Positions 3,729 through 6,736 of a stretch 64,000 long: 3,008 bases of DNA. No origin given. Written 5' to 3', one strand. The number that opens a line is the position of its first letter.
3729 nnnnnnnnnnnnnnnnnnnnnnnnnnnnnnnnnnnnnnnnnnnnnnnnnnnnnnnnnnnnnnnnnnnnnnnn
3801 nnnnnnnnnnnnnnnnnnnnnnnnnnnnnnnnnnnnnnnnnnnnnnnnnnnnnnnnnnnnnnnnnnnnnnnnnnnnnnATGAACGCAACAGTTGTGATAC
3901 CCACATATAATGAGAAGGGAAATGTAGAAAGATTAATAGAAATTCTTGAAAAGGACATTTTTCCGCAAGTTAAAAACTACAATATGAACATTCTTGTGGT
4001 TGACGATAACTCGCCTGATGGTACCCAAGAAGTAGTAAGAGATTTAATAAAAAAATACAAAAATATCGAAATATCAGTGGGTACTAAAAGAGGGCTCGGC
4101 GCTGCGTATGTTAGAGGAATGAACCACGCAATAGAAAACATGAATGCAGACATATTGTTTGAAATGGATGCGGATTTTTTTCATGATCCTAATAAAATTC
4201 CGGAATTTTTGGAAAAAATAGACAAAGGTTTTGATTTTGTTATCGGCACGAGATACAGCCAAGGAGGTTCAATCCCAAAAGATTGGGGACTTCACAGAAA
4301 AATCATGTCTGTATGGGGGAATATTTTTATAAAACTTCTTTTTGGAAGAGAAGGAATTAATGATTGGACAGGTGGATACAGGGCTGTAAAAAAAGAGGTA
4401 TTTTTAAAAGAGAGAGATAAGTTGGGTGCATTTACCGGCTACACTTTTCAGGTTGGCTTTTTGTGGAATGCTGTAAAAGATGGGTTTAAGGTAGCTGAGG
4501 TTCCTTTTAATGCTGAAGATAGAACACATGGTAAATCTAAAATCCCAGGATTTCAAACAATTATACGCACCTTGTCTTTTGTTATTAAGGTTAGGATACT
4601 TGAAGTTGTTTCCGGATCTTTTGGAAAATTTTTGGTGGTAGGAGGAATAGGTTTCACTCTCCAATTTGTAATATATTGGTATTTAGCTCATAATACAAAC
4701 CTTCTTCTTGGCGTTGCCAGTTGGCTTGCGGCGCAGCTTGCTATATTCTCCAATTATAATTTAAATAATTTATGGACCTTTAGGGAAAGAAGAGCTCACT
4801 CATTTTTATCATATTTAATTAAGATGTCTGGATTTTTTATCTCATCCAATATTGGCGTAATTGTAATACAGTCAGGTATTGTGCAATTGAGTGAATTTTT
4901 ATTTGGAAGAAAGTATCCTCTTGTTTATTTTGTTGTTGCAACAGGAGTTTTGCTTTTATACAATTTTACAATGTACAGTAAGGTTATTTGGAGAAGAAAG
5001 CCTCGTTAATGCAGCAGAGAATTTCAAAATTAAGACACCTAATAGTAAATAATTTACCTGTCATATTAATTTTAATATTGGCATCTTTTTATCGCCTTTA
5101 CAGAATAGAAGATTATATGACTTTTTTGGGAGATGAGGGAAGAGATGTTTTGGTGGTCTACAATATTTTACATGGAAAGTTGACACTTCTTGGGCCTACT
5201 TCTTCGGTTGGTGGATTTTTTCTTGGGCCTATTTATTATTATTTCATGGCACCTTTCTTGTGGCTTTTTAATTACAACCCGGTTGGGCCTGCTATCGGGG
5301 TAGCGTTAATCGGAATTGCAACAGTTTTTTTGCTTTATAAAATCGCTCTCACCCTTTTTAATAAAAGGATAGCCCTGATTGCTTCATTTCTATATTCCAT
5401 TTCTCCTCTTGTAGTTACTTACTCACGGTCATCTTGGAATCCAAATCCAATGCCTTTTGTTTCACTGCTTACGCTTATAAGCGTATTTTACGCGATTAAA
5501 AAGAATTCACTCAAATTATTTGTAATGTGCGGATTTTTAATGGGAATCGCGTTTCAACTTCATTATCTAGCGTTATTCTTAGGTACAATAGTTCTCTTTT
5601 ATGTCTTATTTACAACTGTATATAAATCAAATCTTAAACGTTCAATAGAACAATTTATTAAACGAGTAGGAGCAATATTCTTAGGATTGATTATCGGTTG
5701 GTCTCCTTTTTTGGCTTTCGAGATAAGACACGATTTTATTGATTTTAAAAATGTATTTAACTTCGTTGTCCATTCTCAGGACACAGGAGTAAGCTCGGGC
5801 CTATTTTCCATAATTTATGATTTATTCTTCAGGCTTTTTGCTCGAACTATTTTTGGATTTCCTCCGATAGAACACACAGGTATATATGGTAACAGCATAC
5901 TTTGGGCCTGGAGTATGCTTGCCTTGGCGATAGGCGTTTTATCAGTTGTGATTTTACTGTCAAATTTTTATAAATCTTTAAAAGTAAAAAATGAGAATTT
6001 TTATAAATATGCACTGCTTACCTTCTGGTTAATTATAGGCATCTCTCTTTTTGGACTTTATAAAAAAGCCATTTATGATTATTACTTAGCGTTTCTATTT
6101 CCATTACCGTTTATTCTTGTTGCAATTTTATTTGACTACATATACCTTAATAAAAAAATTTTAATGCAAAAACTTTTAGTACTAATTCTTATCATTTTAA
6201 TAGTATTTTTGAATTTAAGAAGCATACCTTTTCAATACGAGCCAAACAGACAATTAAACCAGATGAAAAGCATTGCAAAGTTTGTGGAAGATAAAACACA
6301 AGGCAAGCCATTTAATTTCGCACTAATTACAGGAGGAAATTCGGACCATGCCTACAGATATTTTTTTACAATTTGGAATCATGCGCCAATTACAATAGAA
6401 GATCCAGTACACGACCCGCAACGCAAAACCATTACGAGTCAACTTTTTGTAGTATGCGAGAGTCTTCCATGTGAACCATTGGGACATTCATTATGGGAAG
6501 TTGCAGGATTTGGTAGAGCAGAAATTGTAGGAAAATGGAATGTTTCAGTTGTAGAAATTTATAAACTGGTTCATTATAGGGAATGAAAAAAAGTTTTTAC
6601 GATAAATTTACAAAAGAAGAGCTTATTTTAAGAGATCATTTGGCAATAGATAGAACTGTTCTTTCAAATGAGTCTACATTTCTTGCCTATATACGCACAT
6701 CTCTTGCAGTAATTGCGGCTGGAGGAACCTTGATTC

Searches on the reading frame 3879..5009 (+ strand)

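Call 6: search_protein_families(library=pfam, proteins=[window:3879-5009:+], max_evalue=0.001)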
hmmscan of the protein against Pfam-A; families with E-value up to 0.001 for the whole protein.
window:3879-5009:+ (376 aa): 4 families
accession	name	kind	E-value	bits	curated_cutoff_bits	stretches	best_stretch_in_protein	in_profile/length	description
PF00535.33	Glycos_transf_2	-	3.7e-29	102.2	23.3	1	4-175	1-164/168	Glycosyl transferase family 2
PF04138.20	GtrA_DPMS_TM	-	2.4e-12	47.5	26.1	1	250-371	1-117/117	GtrA/DPMS, transmembrane domain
PF13641.12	Glyco_tranf_2_3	-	9.7e-07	29.5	27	1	4-129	4-127/230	Glycosyltransferase like family 2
PF10111.15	Glyco_tranf_2_2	-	1e-06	28.9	27.3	1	4-111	1-103/276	Glycosyltransferase like family 2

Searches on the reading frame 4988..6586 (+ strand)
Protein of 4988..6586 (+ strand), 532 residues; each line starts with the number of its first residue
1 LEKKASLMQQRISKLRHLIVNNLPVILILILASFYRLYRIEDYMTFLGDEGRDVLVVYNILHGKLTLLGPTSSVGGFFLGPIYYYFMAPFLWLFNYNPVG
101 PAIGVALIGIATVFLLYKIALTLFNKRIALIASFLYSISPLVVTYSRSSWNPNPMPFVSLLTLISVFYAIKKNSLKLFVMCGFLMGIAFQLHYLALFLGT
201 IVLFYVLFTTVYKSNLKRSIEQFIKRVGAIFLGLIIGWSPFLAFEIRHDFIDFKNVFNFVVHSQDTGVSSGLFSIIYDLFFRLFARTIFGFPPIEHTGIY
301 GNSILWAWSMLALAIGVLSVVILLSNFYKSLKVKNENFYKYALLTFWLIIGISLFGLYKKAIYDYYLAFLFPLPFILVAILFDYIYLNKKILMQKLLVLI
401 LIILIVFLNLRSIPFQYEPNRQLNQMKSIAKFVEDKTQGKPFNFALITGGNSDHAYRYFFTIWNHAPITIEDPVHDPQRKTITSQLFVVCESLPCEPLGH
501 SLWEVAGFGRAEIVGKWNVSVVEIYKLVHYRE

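Call 6: search_protein_families(library=pfam, proteins=[window:4988-6586:+], max_evalue=0.001)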
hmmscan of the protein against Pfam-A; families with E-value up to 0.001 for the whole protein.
window:4988-6586:+ (532 aa): 1 family
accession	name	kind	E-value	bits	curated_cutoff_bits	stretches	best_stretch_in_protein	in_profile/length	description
PF13231.12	PMT_2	-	6.4e-16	59.4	26.1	1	81-223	4-145/160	Dolichyl-phosphate-mannose-protein mannosyltransferase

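Call 24: search_protein_families(library=ncbifam, proteins=[window:4988-6586:+], max_evalue=0.001)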
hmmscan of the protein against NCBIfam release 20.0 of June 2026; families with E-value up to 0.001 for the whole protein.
window:4988-6586:+ (532 aa): 1 family
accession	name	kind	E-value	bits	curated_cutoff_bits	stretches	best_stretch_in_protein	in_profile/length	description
TIGR03663.1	TIGR03663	subfamily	6.1e-05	22.2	126.25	1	24-227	3-205/435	flippase activity-associated protein Agl23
